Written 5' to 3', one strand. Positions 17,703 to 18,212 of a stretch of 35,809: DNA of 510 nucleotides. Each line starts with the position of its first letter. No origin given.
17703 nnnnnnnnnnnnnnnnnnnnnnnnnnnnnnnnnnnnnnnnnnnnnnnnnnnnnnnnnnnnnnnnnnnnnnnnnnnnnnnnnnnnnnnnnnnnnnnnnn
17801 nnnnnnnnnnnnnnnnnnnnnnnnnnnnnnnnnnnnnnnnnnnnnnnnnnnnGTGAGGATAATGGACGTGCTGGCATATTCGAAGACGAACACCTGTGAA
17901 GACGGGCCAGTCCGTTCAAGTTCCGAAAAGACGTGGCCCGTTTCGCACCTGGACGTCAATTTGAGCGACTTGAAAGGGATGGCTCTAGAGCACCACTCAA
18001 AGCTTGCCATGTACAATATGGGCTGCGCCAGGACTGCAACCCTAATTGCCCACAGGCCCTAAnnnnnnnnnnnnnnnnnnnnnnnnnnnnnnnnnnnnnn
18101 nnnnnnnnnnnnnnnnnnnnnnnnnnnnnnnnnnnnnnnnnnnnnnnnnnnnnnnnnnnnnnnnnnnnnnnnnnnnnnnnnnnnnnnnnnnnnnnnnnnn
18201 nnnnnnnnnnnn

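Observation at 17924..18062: Unrecognised ~140-nt intergenic element present twice, each copy butting against the start codon of the next gene (copy B, upstream of an ABC-2 exporter)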

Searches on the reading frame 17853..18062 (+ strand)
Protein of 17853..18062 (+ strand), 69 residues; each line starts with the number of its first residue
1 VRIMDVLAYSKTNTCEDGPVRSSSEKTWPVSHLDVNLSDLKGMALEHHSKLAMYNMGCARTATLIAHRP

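Call 10: search_protein_families(library=pfam, proteins=[window:17853-18062:+])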
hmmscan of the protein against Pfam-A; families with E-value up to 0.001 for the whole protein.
window:17853-18062:+ (69 aa): 0 families

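Call 51: find_homologous_proteins(query=A2, max_evalue=10)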
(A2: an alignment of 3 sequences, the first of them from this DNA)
Query A2 (3 sequences) (66 aa, profile of the alignment): 59 proteins with E <= 10 among 61 candidates.
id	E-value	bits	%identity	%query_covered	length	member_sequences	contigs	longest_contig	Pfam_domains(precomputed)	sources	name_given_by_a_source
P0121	1.7e-34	136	52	97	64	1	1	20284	-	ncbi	-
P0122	5.0e-32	128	61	97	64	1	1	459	-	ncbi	-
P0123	5.3e-32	128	56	97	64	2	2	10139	-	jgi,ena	-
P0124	1.4e-31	126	59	97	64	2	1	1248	-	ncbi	-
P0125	1.7e-31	126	58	97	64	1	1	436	-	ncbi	-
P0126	7.6e-31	124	59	97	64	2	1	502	-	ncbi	-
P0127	9.1e-31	124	59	97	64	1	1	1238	-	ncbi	-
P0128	1.2e-30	123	59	97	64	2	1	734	-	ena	-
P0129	2.5e-30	122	63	97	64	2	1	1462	-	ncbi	-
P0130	2.9e-30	122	63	97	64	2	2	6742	-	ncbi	-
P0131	3.7e-30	122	59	97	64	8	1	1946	-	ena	-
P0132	9.9e-30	120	59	97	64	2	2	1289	-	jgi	-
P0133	1.0e-29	120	61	97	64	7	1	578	-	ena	-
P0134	1.1e-29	120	53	97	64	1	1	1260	-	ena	-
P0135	1.5e-29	120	60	98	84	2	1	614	-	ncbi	-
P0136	3.6e-29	119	56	97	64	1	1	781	-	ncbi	-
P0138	7.4e-29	118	52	97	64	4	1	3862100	-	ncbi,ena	-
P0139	4.8e-28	115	56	95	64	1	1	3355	-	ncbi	-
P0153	1.4e-25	107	38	97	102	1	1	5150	-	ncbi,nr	ncbi:MAG: hypothetical protein HKN11_09580 [Rhizobiales bacterium]|nr:hypothetical protein [Hyphomic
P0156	5.2e-25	105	55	97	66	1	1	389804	-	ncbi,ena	-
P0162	8.3e-24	101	53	97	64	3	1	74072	-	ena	-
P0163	1.2e-23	101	56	97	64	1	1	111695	-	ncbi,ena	-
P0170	4.3e-22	96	53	97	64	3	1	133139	-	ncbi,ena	-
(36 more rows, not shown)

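Call 54: find_encoding_contigs(protein=P0138, flank=2000, max_places=10)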
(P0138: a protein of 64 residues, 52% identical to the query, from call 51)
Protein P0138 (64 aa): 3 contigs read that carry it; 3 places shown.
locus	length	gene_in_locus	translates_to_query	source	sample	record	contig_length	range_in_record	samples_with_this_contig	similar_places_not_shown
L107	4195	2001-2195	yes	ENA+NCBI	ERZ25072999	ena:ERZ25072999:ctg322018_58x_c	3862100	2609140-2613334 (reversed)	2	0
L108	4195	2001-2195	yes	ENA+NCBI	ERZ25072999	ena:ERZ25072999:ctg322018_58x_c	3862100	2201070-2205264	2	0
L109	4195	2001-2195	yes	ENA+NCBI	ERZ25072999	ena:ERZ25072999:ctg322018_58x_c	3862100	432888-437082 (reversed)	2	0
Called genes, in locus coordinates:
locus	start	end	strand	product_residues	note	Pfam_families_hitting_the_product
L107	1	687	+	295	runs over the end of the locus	PF02558:ApbA (faint), PF02826:2-Hacid_dh_C, PF03446:NAD_binding_2, PF03807:F420_oxidored, PF14833:NAD_binding_11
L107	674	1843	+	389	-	PF00155:Aminotran_1_2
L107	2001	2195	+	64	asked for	-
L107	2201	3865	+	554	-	PF20154:LNT_N, PF00795:CN_hydrolase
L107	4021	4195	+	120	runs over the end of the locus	PF01381:HTH_3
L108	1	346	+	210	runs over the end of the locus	PF00156:Pribosyltran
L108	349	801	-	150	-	-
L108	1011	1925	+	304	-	PF06800:Sugar_transport (weak), PF00892:EamA, PF05653:Mg_trans_NIPA (faint), PF00892:EamA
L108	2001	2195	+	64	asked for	-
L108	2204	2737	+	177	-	PF00903:Glyoxalase, PF13669:Glyoxalase_4 (weak)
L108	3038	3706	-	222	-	PF03352:Adenine_glyco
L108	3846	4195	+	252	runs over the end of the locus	PF00106:adh_short, PF08659:KR, PF13561:adh_short_C2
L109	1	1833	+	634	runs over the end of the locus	PF00990:GGDEF, PF00563:EAL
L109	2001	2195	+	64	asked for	-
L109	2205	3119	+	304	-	PF00126:HTH_1, PF03466:LysR_substrate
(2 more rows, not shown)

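Call 55: find_encoding_contigs(protein=P0156, flank=2000, max_places=5)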
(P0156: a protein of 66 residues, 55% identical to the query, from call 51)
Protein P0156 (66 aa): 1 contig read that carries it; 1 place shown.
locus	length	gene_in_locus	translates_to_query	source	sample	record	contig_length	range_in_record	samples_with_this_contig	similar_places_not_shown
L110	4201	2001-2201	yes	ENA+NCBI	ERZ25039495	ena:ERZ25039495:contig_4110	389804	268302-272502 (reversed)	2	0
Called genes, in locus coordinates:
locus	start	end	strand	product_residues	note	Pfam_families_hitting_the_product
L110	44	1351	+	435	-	PF07719:TPR_2 (faint), PF13424:TPR_12 (faint), PF13181:TPR_8 (faint), PF13431:TPR_17 (faint), PF00515:TPR_1 (weak), PF05036:SPOR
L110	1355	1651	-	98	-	-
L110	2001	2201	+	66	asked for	-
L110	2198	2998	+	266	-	PF04367:DUF502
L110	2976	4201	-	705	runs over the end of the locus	PF00270:DEAD, PF04851:ResIII, PF00271:Helicase_C, PF19833:RecG_dom3_C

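Call 56: find_encoding_contigs(protein=P0163, flank=2000, max_places=5)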
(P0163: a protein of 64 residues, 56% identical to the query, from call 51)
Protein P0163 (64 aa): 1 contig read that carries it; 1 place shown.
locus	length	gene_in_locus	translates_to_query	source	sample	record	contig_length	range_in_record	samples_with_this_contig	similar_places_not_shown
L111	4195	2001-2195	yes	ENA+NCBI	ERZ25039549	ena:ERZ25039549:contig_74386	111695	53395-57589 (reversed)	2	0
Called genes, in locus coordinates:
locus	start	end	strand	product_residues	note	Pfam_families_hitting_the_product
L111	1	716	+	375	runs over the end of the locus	PF01494:FAD_binding_3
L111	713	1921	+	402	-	PF01266:DAO (weak), PF01494:FAD_binding_3, PF13450:NAD_binding_8 (weak)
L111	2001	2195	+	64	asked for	-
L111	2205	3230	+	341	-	PF02311:AraC_binding (faint), PF07883:Cupin_2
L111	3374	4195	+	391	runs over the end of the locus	PF13433:Peripla_BP_5, PF13458:Peripla_BP_6, PF01094:ANF_receptor (weak)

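Call 58: find_encoding_contigs(protein=P0170, flank=2000, max_places=5)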
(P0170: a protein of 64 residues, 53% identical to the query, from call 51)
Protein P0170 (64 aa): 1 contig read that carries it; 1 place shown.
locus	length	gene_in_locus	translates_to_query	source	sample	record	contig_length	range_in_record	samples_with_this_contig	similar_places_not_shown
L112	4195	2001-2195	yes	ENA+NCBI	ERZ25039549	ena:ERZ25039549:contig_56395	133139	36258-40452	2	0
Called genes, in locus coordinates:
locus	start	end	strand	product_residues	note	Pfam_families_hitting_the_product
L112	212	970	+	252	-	PF01557:FAA_hydrolase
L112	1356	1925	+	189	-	-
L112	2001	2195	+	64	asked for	-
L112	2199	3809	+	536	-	PF01266:DAO (weak), PF01494:FAD_binding_3, PF07992:Pyr_redox_2 (faint)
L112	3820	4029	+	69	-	PF10932:DUF2783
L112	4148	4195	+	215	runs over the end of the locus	PF02798:GST_N, PF13417:GST_N_3, PF13409:GST_N_2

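Call 59: find_encoding_contigs(protein=P0162, flank=2000, max_places=5)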
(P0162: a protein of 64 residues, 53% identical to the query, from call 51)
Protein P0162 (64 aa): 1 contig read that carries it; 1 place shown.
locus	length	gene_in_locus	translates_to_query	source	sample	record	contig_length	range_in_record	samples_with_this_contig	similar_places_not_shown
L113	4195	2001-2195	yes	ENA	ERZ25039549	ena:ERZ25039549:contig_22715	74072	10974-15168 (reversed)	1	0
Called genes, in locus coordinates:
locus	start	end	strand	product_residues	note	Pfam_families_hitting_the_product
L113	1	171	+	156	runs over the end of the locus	PF22811:Zn_ribbon_NrdR, PF03477:ATP-cone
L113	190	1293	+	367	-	PF00383:dCMP_cyt_deam_1, PF14437:MafB19-deam, PF01872:RibD_C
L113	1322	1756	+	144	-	PF00677:Lum_binding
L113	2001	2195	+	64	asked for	-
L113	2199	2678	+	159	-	PF00885:DMRL_synthase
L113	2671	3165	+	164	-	PF01029:NusB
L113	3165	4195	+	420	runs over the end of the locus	PF07690:MFS_1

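Call 83: find_encoding_contigs(protein=P0153, flank=1500, max_places=2)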
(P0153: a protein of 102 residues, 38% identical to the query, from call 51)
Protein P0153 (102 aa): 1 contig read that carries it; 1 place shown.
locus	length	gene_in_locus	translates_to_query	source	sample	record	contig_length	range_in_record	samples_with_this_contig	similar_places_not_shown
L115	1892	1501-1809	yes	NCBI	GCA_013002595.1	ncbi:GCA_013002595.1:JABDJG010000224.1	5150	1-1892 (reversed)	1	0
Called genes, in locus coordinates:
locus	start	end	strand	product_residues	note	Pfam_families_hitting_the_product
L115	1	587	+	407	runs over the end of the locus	PF26514:DUF8173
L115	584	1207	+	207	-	PF01545:Cation_efflux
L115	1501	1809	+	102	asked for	-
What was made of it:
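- One of those relatives, the MAG GCA_013002595.1, carries a copy elsewhere in its genome (call 83).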

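Call 84: list_cluster_members(proteins=[P0122, P0124, P0129, P0130, P0138, P0139, P0156, P0163, P0121, P0136])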
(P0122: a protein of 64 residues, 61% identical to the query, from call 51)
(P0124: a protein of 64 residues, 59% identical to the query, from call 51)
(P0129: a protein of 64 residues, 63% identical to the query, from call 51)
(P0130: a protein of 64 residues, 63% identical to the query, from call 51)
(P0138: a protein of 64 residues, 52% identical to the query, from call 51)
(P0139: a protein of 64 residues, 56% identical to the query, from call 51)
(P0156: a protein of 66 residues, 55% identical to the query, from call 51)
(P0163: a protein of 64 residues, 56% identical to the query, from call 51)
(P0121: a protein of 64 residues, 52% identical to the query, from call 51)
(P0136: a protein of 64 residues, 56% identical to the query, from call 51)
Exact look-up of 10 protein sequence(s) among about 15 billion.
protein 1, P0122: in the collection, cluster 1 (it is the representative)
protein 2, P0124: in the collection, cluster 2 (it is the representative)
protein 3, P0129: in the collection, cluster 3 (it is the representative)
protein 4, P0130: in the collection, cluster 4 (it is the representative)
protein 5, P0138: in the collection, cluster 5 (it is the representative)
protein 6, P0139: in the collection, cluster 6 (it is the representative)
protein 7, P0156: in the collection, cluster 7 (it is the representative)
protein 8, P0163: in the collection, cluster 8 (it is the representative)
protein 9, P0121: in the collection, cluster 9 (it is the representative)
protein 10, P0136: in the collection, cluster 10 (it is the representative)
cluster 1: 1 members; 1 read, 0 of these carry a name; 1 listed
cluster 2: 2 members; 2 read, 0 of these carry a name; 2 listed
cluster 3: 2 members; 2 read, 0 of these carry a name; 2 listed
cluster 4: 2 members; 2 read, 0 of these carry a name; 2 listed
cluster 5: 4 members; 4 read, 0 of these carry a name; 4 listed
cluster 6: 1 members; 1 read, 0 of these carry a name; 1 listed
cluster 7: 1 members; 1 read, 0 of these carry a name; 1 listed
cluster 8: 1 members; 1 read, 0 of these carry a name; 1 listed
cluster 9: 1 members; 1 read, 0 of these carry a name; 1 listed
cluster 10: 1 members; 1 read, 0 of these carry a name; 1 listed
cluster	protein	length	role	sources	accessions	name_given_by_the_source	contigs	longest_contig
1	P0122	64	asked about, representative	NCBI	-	-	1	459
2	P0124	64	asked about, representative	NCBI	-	-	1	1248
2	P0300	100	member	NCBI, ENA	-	-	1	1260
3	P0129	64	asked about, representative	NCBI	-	-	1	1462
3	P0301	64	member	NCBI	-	-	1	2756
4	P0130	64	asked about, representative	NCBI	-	-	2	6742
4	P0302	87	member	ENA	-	-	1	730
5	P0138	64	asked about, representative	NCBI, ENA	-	-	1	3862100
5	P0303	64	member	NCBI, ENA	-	-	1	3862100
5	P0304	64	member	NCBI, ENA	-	-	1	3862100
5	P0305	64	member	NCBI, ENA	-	-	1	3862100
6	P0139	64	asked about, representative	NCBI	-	-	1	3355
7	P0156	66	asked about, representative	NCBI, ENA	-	-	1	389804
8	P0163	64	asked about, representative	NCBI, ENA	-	-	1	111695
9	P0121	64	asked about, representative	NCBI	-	-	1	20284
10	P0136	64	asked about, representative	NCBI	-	-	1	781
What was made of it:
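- Tried and rejected: Cluster member names gave no taxonomy (call 84).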
